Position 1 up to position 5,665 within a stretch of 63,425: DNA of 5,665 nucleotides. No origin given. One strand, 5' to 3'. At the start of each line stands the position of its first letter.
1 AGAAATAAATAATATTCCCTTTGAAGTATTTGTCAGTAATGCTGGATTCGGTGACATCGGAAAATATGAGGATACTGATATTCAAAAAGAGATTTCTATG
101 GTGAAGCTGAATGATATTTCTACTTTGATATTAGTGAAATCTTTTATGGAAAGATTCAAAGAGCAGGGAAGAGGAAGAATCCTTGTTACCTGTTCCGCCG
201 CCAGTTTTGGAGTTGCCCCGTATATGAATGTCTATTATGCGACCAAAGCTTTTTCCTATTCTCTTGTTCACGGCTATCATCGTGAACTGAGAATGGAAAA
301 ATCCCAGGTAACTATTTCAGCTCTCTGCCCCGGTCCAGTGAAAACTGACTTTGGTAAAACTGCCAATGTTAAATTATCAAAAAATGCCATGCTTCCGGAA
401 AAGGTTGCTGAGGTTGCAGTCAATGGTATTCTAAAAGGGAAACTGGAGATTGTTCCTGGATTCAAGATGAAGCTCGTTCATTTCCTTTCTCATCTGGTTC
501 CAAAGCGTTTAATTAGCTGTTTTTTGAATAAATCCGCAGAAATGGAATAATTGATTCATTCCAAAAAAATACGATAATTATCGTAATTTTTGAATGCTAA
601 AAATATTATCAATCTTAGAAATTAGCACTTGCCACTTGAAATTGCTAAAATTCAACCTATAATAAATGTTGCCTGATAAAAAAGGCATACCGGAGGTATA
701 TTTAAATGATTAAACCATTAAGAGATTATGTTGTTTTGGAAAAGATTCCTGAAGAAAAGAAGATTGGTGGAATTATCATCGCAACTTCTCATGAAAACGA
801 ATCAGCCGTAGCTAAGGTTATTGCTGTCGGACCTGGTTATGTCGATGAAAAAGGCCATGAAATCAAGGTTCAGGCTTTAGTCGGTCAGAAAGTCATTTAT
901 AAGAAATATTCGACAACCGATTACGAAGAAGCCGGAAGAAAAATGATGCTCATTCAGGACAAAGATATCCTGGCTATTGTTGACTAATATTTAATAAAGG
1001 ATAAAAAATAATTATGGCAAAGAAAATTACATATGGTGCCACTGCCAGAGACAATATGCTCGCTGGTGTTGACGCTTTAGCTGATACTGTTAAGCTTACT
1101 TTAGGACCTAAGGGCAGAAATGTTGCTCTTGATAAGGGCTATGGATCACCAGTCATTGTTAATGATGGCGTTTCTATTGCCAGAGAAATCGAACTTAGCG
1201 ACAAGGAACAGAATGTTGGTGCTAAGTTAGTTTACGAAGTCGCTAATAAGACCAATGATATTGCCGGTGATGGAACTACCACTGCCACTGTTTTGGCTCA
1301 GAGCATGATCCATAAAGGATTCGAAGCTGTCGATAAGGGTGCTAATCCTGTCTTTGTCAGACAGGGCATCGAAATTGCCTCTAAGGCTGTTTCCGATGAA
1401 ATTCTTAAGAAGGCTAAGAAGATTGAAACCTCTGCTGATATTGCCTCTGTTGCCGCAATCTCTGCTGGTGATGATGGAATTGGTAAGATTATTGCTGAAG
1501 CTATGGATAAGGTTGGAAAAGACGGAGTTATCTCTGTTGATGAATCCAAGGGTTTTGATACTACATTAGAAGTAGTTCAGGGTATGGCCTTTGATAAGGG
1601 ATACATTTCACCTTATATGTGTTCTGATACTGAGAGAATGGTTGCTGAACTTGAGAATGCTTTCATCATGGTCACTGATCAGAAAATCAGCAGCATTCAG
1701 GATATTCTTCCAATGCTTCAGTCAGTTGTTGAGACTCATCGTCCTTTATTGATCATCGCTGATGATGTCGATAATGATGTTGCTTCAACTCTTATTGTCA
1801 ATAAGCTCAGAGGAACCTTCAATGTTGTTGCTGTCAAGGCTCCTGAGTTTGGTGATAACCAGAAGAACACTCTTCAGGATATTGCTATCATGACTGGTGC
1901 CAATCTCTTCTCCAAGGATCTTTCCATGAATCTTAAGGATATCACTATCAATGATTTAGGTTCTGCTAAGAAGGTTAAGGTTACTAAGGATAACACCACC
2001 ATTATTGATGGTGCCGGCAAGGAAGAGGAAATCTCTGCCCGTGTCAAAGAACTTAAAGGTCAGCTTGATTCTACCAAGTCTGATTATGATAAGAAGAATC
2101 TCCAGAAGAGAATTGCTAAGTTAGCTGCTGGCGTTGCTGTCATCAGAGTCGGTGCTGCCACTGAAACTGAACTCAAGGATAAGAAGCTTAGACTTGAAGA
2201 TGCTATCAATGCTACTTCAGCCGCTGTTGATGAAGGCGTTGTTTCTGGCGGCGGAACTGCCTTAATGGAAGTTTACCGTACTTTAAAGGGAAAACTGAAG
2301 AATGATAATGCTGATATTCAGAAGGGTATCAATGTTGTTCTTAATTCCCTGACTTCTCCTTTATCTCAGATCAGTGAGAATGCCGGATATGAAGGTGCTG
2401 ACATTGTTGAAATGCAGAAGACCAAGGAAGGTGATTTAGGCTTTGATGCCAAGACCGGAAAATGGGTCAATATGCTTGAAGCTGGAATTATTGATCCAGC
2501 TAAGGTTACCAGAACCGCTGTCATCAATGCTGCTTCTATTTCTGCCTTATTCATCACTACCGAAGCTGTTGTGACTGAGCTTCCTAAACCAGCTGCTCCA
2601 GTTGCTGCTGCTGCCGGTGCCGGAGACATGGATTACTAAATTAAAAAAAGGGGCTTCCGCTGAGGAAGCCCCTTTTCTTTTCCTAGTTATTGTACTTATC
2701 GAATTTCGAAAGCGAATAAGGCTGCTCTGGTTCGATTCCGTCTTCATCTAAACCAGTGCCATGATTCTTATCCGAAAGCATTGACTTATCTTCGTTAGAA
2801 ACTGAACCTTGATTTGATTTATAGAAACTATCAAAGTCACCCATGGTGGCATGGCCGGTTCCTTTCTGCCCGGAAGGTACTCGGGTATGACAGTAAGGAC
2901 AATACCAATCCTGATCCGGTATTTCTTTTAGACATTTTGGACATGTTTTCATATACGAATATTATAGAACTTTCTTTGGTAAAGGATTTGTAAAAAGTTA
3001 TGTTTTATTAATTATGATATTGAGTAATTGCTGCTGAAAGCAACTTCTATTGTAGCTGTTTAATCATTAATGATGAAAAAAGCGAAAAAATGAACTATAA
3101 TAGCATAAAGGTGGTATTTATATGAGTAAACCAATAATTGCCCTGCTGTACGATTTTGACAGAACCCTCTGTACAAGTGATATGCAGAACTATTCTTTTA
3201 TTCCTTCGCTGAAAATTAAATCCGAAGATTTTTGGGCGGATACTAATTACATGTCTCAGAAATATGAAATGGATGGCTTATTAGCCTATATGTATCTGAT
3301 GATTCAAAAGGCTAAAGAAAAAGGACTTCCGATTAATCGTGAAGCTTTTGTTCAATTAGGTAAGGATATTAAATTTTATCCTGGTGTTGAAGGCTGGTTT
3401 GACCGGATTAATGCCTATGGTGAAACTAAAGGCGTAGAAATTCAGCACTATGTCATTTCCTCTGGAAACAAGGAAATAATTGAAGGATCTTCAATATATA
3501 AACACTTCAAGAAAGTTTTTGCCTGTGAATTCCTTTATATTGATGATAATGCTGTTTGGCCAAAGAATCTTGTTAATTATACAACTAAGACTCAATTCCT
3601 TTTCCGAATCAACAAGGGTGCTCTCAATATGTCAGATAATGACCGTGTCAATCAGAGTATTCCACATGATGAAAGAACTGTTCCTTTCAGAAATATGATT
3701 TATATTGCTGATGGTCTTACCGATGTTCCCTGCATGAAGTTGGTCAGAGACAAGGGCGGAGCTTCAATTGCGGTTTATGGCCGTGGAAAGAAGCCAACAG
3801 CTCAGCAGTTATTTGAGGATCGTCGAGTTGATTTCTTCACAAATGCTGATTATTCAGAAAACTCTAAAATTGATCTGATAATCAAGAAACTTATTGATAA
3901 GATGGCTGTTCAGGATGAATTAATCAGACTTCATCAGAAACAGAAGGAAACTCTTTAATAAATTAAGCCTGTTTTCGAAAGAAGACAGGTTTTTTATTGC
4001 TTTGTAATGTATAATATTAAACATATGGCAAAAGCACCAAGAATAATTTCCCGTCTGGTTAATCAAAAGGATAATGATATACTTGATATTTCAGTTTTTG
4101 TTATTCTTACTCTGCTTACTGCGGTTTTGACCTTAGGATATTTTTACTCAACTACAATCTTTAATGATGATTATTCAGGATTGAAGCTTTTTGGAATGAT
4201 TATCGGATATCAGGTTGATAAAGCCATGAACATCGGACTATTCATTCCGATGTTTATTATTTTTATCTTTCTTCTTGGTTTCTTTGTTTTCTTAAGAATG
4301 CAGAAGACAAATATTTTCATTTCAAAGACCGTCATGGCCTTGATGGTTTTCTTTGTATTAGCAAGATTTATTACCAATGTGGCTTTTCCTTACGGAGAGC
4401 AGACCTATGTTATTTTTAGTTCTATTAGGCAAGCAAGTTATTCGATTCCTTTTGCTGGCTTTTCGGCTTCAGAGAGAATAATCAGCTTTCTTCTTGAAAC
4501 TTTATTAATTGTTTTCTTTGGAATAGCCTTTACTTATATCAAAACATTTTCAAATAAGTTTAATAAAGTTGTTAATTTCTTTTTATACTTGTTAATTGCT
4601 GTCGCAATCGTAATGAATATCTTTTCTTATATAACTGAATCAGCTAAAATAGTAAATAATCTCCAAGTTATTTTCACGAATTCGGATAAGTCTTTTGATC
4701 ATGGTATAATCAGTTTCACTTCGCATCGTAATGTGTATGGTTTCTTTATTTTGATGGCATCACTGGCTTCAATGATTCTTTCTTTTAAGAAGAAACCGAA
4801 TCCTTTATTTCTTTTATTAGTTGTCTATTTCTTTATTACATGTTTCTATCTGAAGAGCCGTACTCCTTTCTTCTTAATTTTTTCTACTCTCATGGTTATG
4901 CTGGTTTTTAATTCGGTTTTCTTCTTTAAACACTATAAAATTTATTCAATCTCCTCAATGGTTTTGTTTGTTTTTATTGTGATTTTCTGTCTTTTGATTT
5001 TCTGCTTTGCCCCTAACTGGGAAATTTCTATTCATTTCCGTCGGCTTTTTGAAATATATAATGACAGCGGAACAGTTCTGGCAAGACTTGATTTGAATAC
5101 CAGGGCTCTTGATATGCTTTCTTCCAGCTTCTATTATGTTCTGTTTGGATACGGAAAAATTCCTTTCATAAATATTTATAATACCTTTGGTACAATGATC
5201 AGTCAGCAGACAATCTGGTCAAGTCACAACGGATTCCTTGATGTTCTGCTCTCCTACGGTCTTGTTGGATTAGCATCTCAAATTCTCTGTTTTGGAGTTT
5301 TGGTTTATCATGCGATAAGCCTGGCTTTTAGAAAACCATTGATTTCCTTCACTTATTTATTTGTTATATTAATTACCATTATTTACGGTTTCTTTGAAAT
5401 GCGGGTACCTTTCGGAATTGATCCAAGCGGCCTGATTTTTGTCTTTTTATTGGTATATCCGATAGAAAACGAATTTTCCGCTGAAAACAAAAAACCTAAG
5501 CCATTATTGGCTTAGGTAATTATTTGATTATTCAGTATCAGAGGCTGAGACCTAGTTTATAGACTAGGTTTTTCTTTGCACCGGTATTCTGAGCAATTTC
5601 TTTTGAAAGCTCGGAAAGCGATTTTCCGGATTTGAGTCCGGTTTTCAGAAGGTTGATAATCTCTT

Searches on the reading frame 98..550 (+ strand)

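Call 77: search_protein_families(library=pfam, proteins=[window:98-550:+], max_evalue=0.00001)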
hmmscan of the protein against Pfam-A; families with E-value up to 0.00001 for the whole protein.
window:98-550:+ (150 aa): 2 families
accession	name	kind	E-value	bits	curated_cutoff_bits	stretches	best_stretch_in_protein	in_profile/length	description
PF00106.31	adh_short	-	4.5e-14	52.8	26.6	1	1-90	104-191/195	short chain dehydrogenase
PF13561.12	adh_short_C2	-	7.2e-07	29.5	27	1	4-90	103-185/236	Enoyl-(Acyl carrier protein) reductase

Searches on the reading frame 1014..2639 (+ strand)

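Call 77: search_protein_families(library=pfam, proteins=[window:1014-2639:+], max_evalue=0.00001)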
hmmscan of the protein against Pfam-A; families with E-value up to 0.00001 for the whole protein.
window:1014-2639:+ (541 aa): 1 family
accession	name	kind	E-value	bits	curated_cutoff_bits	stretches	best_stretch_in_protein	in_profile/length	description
PF00118.29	Cpn60_TCP1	-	2.3e-68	231.5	34.3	1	22-521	1-487/490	TCP-1/cpn60 chaperonin family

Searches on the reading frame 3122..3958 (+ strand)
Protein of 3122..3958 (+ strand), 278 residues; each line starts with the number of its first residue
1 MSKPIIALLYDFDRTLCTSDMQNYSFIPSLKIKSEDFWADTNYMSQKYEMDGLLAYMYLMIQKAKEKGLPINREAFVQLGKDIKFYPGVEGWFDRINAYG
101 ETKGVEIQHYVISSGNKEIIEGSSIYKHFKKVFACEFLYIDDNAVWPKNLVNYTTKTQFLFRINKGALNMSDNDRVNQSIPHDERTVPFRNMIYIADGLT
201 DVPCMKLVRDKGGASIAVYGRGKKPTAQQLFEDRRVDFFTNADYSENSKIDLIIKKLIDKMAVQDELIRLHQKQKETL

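Call 77: search_protein_families(library=pfam, proteins=[window:3122-3958:+], max_evalue=0.00001)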
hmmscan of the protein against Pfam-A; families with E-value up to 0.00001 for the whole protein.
window:3122-3958:+ (278 aa): 1 family
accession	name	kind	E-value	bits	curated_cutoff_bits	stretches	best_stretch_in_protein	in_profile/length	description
PF12710.13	HAD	-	4.3e-07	31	27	1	9-206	2-189/189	haloacid dehalogenase-like hydrolase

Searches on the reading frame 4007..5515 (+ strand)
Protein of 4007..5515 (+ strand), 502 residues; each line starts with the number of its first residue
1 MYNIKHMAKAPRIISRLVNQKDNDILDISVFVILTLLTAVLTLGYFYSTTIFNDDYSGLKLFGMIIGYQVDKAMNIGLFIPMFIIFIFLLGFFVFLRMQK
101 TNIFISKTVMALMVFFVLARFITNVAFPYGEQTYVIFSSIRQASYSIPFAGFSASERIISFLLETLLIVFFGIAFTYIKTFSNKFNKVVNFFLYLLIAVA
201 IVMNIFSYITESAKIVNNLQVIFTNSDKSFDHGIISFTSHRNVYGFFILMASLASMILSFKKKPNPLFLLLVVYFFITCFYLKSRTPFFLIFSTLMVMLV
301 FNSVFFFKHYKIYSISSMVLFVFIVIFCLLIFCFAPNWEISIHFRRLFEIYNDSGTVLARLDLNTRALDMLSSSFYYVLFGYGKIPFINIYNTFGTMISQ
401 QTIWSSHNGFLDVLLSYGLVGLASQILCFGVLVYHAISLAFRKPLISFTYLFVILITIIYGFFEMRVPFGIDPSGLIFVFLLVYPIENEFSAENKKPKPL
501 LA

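Call 77: search_protein_families(library=pfam, proteins=[window:4007-5515:+], max_evalue=0.00001)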
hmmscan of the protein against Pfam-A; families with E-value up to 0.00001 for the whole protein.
window:4007-5515:+ (502 aa): 1 family
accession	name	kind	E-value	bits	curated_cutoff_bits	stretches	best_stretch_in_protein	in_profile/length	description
PF04932.20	Wzy_C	-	6.4e-10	39.4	31.7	1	270-423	1-146/149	O-Antigen ligase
